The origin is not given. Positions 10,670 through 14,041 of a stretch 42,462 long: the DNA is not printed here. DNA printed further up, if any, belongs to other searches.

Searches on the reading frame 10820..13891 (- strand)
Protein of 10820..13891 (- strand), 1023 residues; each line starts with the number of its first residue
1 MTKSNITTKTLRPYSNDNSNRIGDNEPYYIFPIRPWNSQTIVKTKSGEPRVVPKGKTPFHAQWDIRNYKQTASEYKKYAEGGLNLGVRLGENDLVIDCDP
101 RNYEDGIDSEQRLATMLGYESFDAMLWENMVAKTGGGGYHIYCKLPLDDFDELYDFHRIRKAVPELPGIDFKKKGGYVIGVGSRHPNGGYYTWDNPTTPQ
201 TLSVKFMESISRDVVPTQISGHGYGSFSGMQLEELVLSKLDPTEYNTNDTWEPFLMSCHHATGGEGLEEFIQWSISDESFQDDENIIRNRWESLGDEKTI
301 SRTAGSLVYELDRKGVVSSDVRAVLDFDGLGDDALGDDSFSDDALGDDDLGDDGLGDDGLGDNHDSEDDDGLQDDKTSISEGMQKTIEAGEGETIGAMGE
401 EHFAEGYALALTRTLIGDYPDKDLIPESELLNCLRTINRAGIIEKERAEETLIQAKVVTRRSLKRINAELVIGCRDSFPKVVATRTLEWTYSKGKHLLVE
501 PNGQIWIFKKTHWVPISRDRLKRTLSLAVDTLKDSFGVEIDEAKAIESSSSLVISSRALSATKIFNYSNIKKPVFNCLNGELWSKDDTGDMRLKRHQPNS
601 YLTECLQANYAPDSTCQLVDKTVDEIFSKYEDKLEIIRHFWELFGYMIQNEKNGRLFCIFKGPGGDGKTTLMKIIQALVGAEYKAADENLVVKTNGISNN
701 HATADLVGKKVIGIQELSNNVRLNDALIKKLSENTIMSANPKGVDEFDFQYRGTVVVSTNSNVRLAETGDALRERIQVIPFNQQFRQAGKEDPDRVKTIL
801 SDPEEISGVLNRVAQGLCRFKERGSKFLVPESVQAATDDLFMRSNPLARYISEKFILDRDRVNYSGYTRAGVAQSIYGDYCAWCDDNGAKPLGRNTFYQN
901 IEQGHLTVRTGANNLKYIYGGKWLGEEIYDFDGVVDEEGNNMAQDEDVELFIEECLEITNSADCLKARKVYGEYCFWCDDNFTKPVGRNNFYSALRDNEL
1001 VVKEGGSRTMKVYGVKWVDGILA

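Call 9: search_protein_families(library=phrogs, proteins=[window:10820-13891:-], max_evalue=0.001)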
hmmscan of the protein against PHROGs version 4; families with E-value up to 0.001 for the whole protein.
window:10820-13891:- (1023 aa): 14 families
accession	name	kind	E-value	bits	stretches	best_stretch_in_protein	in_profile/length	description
phrog_1156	-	DNA, RNA and nucleotide metabolism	1.5e-81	276.2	2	28-920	25-822/855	DNA primase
phrog_864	-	DNA, RNA and nucleotide metabolism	4.8e-53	181.9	1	590-903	302-598/1064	DNA primase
phrog_1829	-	DNA, RNA and nucleotide metabolism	6.3e-51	174.4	2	571-918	427-750/772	DNA primase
phrog_6088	-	DNA, RNA and nucleotide metabolism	8.9e-47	161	1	483-906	335-747/772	DNA primase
phrog_7601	-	unknown function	1.1e-37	131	1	640-903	5-252/289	-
phrog_2478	-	DNA, RNA and nucleotide metabolism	7.6e-33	114.6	1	590-901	522-818/854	DNA polymerase/primase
phrog_16950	-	DNA, RNA and nucleotide metabolism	9.7e-25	87.6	1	573-903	480-808/843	DNA primase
phrog_1883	-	DNA, RNA and nucleotide metabolism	3.6e-20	72.9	1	588-920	428-744/756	DNA helicase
phrog_16213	-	DNA, RNA and nucleotide metabolism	3e-16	59.9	1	569-909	310-641/732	DNA primase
phrog_3022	-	DNA, RNA and nucleotide metabolism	9.2e-08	31.9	1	61-317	43-319/788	DNA primase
phrog_5852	-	DNA, RNA and nucleotide metabolism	1.4e-07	32.1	1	28-202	79-236/242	DNA polymerase/primase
phrog_4210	-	DNA, RNA and nucleotide metabolism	1.7e-06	27.1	1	617-785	142-305/1304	DNA polymerase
phrog_168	-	DNA, RNA and nucleotide metabolism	0.00056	20.7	0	644-802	33-179/314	clamp loader of DNA polymerase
phrog_1139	-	DNA, RNA and nucleotide metabolism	0.00093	18.3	0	645-784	534-676/895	DNA primase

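Call 44: find_encoding_contigs(protein=window:10820-13891:-, flank=10000, max_places=6)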
Protein window:10820-13891:- (1023 aa): 2 contigs read that carry it; 2 places shown.
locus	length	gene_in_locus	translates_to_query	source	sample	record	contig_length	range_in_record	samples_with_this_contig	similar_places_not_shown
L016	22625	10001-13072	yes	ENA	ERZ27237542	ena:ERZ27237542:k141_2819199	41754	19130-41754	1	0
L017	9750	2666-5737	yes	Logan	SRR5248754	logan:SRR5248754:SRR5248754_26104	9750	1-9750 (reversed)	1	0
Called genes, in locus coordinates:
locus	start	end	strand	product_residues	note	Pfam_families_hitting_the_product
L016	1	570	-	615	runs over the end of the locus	-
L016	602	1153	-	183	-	PF22769:DCD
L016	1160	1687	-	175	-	-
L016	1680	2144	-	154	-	-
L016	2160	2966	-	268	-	-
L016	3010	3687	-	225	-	-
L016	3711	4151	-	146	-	-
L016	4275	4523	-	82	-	-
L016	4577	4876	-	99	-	-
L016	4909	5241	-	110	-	-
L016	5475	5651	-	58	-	-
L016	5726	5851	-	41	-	-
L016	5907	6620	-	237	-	-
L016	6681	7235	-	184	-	PF10991:Enc34_ssDNA-bd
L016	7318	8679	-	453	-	-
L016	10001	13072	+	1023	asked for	PF09250:Prim-Pol, PF08707:PriCT_2, PF19263:DUF5906, PF03288:Pox_D5 (faint)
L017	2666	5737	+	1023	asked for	PF09250:Prim-Pol, PF08707:PriCT_2, PF19263:DUF5906, PF03288:Pox_D5 (faint)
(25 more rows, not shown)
